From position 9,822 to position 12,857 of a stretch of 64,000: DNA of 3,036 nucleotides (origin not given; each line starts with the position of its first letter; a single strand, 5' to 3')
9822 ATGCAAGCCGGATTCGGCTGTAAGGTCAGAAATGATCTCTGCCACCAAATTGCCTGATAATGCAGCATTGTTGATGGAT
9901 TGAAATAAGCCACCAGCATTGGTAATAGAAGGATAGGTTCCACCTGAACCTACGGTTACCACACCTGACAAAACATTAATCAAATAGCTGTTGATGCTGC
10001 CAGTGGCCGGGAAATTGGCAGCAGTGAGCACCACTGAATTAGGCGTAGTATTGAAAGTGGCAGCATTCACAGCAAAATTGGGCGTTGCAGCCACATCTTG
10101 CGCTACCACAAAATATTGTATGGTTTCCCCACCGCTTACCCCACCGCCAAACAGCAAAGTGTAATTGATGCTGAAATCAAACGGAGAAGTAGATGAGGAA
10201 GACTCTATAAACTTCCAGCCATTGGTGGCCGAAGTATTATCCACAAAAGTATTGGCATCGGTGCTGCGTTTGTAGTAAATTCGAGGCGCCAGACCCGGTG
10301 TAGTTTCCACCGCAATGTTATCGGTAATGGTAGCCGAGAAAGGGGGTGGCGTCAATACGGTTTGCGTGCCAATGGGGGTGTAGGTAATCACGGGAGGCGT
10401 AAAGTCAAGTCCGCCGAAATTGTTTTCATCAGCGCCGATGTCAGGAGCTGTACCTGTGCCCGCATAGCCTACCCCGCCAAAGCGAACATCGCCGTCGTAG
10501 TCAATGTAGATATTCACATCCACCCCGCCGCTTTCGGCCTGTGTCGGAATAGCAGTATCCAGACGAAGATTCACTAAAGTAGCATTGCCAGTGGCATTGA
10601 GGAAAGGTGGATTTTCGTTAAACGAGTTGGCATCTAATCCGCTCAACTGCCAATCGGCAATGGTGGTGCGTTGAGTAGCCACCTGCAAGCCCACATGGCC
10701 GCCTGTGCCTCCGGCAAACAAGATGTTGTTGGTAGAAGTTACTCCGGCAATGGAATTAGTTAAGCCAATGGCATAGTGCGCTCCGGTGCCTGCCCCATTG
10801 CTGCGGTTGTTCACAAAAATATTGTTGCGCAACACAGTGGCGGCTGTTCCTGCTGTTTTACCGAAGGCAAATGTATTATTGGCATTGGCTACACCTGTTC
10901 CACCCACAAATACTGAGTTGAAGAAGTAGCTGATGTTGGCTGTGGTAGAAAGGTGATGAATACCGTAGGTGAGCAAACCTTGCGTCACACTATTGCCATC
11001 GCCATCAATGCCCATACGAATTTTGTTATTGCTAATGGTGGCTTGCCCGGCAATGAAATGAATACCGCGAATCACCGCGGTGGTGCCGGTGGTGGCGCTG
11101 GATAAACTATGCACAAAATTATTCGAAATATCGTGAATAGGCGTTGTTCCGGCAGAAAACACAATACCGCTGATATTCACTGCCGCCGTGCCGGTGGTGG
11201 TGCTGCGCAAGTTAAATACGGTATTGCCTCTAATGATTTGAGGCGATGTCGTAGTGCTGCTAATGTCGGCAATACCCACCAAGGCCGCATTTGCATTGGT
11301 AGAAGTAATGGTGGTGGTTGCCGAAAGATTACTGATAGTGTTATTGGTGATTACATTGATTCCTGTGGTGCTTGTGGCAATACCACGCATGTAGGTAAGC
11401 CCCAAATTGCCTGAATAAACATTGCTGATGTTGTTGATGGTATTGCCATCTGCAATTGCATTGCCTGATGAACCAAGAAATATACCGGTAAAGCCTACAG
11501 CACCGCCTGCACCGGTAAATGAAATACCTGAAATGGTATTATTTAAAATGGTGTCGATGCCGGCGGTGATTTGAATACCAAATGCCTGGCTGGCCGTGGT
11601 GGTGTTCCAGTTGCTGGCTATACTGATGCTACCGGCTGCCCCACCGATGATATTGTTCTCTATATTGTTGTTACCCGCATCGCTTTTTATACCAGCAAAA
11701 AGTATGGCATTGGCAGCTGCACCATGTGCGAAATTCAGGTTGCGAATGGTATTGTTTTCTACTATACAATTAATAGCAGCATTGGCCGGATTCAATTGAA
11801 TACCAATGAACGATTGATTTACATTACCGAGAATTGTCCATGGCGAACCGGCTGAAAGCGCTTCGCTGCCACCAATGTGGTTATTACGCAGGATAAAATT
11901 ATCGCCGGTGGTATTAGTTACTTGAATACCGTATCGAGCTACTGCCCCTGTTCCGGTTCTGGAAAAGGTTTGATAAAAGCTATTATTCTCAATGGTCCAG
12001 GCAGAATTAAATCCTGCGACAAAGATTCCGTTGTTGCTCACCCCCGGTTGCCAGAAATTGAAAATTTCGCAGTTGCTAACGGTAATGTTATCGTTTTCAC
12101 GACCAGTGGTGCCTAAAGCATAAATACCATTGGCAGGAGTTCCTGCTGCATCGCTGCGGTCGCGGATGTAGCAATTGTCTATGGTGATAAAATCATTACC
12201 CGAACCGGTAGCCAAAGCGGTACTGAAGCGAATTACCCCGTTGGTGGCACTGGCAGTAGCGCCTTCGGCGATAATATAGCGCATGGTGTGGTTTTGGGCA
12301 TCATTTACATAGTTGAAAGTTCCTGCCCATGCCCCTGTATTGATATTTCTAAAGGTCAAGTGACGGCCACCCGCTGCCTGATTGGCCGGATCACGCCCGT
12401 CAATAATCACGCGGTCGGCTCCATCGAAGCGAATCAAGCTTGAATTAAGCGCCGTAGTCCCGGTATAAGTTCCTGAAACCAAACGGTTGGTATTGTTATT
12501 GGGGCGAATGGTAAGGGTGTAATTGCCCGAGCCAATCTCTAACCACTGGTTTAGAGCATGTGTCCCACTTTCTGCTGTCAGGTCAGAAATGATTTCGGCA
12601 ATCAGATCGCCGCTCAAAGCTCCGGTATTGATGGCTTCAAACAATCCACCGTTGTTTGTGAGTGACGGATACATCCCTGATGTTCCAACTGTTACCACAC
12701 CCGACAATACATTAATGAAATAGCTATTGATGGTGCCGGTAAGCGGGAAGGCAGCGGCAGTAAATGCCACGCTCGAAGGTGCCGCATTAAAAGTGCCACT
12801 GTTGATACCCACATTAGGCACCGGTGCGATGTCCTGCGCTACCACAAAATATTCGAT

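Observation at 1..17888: Giant (>5,960 aa, still 3'-truncated) secreted beta-helix protein that the ORF track does not report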

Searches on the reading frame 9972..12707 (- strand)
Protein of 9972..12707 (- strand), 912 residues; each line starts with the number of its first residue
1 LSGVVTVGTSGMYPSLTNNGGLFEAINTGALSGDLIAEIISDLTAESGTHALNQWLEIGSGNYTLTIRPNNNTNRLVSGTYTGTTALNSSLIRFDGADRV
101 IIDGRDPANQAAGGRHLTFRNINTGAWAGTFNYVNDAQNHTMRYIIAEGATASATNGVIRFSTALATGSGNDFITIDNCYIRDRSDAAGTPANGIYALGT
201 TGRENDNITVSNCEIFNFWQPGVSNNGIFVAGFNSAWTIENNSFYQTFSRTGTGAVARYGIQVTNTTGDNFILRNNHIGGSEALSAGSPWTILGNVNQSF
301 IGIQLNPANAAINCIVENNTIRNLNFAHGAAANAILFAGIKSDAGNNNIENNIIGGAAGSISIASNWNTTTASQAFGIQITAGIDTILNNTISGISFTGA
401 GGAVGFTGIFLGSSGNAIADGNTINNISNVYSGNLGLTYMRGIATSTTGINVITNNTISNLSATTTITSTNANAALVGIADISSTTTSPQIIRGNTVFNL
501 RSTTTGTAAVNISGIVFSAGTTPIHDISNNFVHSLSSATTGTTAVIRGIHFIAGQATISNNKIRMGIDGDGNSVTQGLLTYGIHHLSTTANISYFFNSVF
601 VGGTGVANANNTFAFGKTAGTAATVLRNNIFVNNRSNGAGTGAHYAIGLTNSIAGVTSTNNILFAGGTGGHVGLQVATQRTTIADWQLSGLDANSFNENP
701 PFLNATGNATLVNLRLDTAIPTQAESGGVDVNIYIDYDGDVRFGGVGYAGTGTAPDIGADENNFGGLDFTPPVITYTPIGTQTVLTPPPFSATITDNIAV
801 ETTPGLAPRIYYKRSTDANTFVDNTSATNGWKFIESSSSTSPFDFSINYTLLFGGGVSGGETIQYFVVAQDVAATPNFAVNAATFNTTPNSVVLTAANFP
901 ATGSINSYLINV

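Call 15: find_homologous_proteins(query=window:9972-12707:-, max_evalue=0.00001)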
Query window:9972-12707:- (912 aa): 233 proteins with E <= 0.00001 among 8000 candidates; the best 120 are listed.
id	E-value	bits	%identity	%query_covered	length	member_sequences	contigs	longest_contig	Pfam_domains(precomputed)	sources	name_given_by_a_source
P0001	1.0e-123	433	38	84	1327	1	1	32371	PF00629.31,PF18962.8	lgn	-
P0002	2.1e-122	428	34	96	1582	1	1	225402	-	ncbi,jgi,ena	jgi:hypothetical protein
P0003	8.9e-109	383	38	63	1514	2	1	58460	PF18962.8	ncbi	-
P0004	6.8e-100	354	37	84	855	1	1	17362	-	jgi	-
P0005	7.6e-99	350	42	42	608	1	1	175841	-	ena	-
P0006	1.5e-96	343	32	93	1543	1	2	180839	PF13620.13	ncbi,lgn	ncbi:MAG: carboxypeptidase regulatory-like domain-containing protein [Pyrinomonadaceae bacterium]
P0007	2.4e-93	332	31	76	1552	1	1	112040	-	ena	-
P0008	2.8e-93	332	41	36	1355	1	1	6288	-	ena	-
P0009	3.0e-93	332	36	45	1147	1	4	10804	-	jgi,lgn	jgi:hypothetical protein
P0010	2.4e-92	329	40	47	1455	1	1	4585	-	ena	-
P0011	2.1e-91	326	34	96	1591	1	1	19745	-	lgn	-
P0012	6.1e-90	321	34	96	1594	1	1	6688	-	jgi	-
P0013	3.2e-88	315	34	100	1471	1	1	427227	-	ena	-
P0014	3.0e-82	295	33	96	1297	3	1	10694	-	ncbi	ncbi:MAG: hypothetical protein WC139_13080, partial [Candidatus Kapaibacterium sp.]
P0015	4.3e-82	295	38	42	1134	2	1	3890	PF22073.3,PF15780.12,PF22544.3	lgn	-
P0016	8.2e-80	287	36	83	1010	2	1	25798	PF18962.8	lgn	-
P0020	2.2e-75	273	34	80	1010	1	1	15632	PF18962.8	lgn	-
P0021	6.0e-75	271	35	84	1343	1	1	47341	PF18962.8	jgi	jgi:trimeric autotransporter adhesin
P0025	3.8e-72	262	36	58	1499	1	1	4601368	PF18962.8,PF13860.13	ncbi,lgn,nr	ncbi:MAG: T9SS type A sorting domain-containing protein [Ignavibacteriales bacterium]|nr:MAG: T9SS t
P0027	1.0e-70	257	34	84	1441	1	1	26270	PF18962.8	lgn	-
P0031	3.8e-66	242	33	86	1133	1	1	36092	PF18962.8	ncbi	-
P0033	1.3e-65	240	35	83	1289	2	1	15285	PF25059.2,PF18962.8,PF00041.28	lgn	-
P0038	7.8e-62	228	34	76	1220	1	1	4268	PF18962.8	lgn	-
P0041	7.5e-61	225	34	83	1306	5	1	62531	PF18962.8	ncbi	-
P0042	4.4e-60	222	34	83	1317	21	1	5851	PF18962.8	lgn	-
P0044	2.8e-59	219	33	83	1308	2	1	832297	PF18962.8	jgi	jgi:hypothetical protein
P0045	5.5e-59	218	33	83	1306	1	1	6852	PF18962.8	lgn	-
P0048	7.1e-58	215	34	83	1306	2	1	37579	PF18962.8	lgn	-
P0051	5.8e-57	212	33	95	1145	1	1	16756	PF18962.8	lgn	-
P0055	3.7e-55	206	36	62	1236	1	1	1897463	PF18962.8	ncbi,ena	-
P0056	4.2e-55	206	36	62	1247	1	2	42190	PF18962.8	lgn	-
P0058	1.3e-54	204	32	71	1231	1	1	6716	PF18962.8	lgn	-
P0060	4.0e-54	202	34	83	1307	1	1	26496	PF18962.8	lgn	-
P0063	1.8e-52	197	33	83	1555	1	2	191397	PF18962.8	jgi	jgi:hypothetical protein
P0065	5.6e-52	195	34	83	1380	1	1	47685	PF18962.8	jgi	jgi:hypothetical protein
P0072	3.1e-49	186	32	77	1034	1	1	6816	PF18962.8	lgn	-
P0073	4.8e-49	185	31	71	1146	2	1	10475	PF18962.8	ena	-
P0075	2.8e-48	183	34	81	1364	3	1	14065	PF18962.8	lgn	-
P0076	1.1e-47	181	31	83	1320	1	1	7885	PF18962.8,PF00041.28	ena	-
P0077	1.2e-47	181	39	42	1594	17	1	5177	PF18962.8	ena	-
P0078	1.3e-47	181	38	44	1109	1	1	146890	PF02494.23,PF18962.8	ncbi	-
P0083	9.9e-47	178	37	50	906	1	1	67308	PF18962.8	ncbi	-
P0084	7.7e-46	175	33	83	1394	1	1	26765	PF18962.8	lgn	-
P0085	1.0e-45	175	32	81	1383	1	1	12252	PF18962.8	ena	-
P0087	4.1e-45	172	31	83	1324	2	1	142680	PF18962.8,PF00041.28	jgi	jgi:hypothetical protein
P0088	5.2e-45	172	31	77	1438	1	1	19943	PF18962.8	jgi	jgi:hypothetical protein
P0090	1.1e-44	171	32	83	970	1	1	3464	PF18962.8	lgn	-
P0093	1.0e-43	168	35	57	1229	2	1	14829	PF18962.8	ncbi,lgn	-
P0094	2.1e-43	167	30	83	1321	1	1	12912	PF18962.8,PF00041.28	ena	-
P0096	3.7e-43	166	30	67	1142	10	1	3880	PF18962.8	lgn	-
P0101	5.8e-42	162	30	75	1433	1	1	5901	PF07679.23,PF19408.6,PF13895.13,PF13927.13,PF18962.8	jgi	jgi:hypothetical protein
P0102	2.0e-41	160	31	97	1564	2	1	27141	PF18962.8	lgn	-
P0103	3.4e-41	160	31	45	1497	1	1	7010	PF18962.8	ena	-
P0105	5.6e-41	159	33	79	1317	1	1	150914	PF18962.8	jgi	jgi:hypothetical protein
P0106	7.3e-41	158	32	73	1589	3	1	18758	PF18962.8,PF19081.7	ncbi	-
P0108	1.4e-40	158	30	80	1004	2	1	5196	PF18962.8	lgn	-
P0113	3.4e-39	153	30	82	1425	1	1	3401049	PF18962.8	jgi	jgi:hypothetical protein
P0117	4.0e-38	149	30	76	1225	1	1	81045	PF18962.8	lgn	-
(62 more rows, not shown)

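Call 18: search_solved_structures(query=A1, max_evalue=1)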
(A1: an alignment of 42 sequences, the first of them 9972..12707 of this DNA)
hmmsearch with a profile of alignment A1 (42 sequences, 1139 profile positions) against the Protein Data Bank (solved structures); distinct sequences matched with E-value up to 1: 9.
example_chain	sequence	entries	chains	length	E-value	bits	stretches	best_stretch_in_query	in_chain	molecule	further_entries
9whd_A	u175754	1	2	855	2.2e-06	29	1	948-1131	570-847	GH167 glycoside hydrolase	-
8glk_D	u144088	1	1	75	4.4e-06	28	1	1069-1137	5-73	Endonuclease I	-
9rx2_A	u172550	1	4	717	0.00014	23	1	182-262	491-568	Parallel beta-helix repeat protein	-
8glj_D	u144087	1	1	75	0.00018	22.7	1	1069-1125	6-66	Por secretion system C-terminal sorting domain-containing protein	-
5jvk_A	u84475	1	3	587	0.00076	20.6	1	1051-1138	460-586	Uncharacterized protein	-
7pq4_A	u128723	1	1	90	0.037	15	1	1058-1137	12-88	Arginine-specific cysteine proteinase (Arg-gingipain)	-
5hfs_A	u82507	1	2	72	0.11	13.5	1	1075-1137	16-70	Gingipain R2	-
7l1f_C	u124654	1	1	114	0.29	12.1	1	659-757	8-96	Non-structural protein 8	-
8qb1_A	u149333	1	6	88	0.75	10.7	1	1069-1139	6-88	Mirolase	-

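Call 19: search_protein_families(library=pfam, proteins=[window:9972-12707:-], max_evalue=0.5)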
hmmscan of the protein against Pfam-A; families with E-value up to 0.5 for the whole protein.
window:9972-12707:- (912 aa): 0 families

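Call 20: search_protein_families(library=ncbifam, proteins=[window:9972-12707:-], max_evalue=0.5)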
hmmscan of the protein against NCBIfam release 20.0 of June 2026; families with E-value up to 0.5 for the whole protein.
window:9972-12707:- (912 aa): 0 families

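Call 26: predict_structure(alignment_id=A1)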
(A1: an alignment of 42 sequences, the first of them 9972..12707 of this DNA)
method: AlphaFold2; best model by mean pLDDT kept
length: 912 residues; sequences in the alignment: 42
mean_pLDDT: 90.3   pTM: 0.85
mean pLDDT of the five models: 90.3, 89.8, 89.2, 88.8, 87.8
residues with pLDDT >= 90: 639; 70-90: 215; 50-70: 52; < 50: 6
segments of 3 or more residues with pLDDT < 50: 895-898
pLDDT, mean of each block of 10 residues (from residue 1): 96 97 96 97 96 93 95 95 92 96 89 88 94 95 97 93 80 97 91 95 93 95 94 95 96 90 91 98 96 87 90 89 85 81 94 85 83 91 93 91 87 84 95 77 91 97 88 94 82 98 88 95 94 96 94 95 98 94 92 97 93 94 93 95 95 89 96 95 90 91 96 93 88 92 65 83 72 90 83 91 92 92 88 94 94 90 93 80 63 51 79 78
secondary structure, 60 per line:
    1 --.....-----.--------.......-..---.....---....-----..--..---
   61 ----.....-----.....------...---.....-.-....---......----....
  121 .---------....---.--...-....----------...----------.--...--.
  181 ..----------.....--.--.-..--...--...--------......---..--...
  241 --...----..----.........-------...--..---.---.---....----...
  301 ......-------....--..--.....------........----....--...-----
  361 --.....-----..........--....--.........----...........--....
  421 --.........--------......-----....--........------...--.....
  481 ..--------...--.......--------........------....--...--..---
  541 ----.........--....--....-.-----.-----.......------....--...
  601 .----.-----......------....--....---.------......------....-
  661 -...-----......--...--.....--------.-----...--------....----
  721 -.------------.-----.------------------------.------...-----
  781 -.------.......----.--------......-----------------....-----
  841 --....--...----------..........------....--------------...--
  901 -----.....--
elements in order (helices of 4 or more, strands of 3 or more residues): E3-7 H22-28 E35-39 E43-46 E65-69 E75-79 E92-96 E100-103 H107-112 E117-121 E131-134 E141-143 E145-148 E159-161 E175-177 E180-182 E193-197 E209-211 E214-216 E225-230 E238-240 E243-245 E256-264 E272-274 E290-293 E298-306 E314-317 E324-328 E335-342 E347-350 E353-355 E363-367 E373-382 E385-388 E391-399 E404-414 E417-420 E423-431 E440-445 E451-454 E457-464 E476-482 E491-493 E496-502 E511-518 E525-528 E531-533 E545-553 E556-559 E562-565 E579-585 E592-595 E598-601 E612-617 E624-627 E630-633 E644-649 E656-659 E662-664 E670-675 E678-680 H683-687 E702-704 E713-716 E773-775 E789-795 E809-814 E832-835 E843-846 E862-871 E878-881 E906-910

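Call 29: fold_search(model_id=the predicted structure, library=pdb)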
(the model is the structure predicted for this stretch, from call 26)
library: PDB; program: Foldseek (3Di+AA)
matches with E <= 10: 992; with E <= 0.001: 6
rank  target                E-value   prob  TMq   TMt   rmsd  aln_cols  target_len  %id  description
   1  7dmk_A                4.7e-06  1.00  0.20  0.24  23.0       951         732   12  PL6 alginate lyase BcAlyPL6 (released 2021-10-06)
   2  7dmk_D                2.1e-05  0.97  0.16  0.18  25.1       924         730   11  PL6 alginate lyase BcAlyPL6 (released 2021-10-06)
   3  5lw3                  1.0e-04  1.00  0.22  0.45  11.0       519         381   14  Azotobacter vinelandii Mannuronan C-5 epimerase AlgE6 A-module (released 2017-10-25)
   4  5gqc_D                4.9e-04  0.93  0.18  0.24  17.9       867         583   11  Crystal structure of lacto-N-biosidase LnbX from Bifidobacterium longum subsp. longum, ligand-free form (released 2017-04-19)
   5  5gkq_A                7.6e-04  0.90  0.19  0.22  25.4       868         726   12  Structure of PL6 family alginate lyase AlyGC mutant-R241A (released 2017-02-08)
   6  8bwk_D                9.5e-04  0.90  0.17  0.21  22.0       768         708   11  Metagenomic derived PL6 alginate lyase (released 2023-12-20)
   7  2pyg_B                1.2e-03  1.00  0.23  0.47   8.8       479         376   12  Azotobacter vinelandii Mannuronan C-5 epimerase AlgE4 A-module (released 2008-05-27)
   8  9k4a_A                1.6e-03  0.99  0.19  0.24  10.8       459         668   10  Cryo-EM structure of depolymerase S2-4 from Klebsiella phage K64-1 (released 2026-03-25)
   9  8jaz_A                1.6e-03  0.77  0.15  0.23  15.4       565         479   11  Structure of the alginate epimerase/lyase complexed with di-mannuronic acid (released 2024-05-08)
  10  8ikw_B                1.7e-03  0.90  0.13  0.27  14.3       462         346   14  A complex structure of PGIP-PG (released 2024-02-07)
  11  4xla_A                1.8e-03  0.99  0.21  0.28  12.8       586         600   10  Tailspike protein mutant D339A of E. coli bacteriophage HK620 IN COMPLEX WITH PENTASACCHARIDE (released 2016-01-20)
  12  4avz                  1.8e-03  0.96  0.19  0.25  14.8       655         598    8  Tailspike protein mutant E372Q of E. coli bacteriophage HK620 (released 2012-09-26)
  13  8egr_A                1.9e-03  0.99  0.25  0.33  13.3       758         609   12  Upper tail structure of Staphylococcus phage Andhra (released 2022-12-14)
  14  6g0x_A                1.9e-03  0.96  0.20  0.26  14.6       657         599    9  TAILSPIKE PROTEIN OF E. COLI BACTERIOPHAGE HK620 IN COMPLEX WITH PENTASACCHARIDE (released 2018-04-04)
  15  7o7t                  2.0e-03  0.63  0.15  0.18  22.1       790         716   10  Structure of the PL6 family alginate lyase Patl3640 from Pseudoalteromonas atlantica T6c in complex with 4-deoxy-L-eryth (released 2021-07-28)
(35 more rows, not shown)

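Call 75: search_protein_representatives(protein=window:9972-12707:-)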
Query: 912 residues. Proteins with E-value up to 0.001 (for the whole library): 4071; up to 1e-10: 3475; up to 1e-30: 2033. The best 150 are listed.
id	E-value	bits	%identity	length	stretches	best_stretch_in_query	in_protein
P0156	0.0e+00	2006.5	46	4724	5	1-881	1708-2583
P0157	0.0e+00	1792.7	43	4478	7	415-912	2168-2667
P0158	0.0e+00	1598.0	38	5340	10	441-911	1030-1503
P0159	0.0e+00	1396.6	41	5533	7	379-912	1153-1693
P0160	0.0e+00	1394.8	40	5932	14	372-910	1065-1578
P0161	0.0e+00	1320.3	37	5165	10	2-515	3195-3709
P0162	0.0e+00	1177.9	38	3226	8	2-463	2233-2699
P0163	0.0e+00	1066.1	45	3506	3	25-911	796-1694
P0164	0.0e+00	1059.6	37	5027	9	3-905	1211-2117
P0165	5.1e-286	967.8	34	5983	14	20-426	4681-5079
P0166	6.0e-279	944.4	39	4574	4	6-910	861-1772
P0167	1.1e-264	897.2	40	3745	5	406-912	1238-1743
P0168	3.2e-264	895.7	34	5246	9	383-910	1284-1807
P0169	6.2e-261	884.8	41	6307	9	409-908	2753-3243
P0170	3.1e-255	865.9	39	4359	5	413-910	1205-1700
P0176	7.4e-238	808.5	38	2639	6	371-910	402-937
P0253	1.2e-139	483.5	42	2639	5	449-910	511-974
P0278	3.3e-131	455.6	38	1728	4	370-909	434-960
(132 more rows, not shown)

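Call 85: find_encoding_contigs(protein=P0159, flank=8000, max_places=3)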
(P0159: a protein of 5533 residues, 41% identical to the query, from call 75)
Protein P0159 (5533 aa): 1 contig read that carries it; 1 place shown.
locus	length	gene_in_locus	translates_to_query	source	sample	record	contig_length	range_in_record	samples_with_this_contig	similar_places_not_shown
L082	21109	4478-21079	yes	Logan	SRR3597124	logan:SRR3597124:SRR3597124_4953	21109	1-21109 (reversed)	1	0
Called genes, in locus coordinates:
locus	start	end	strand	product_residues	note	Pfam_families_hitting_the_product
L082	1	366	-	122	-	?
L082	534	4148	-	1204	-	PF02811:PHP, PF07733:DNA_pol3_alpha, PF17657:DNA_pol3_finger, PF14579:HHH_6, PF01336:tRNA_anti-codon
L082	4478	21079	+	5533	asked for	-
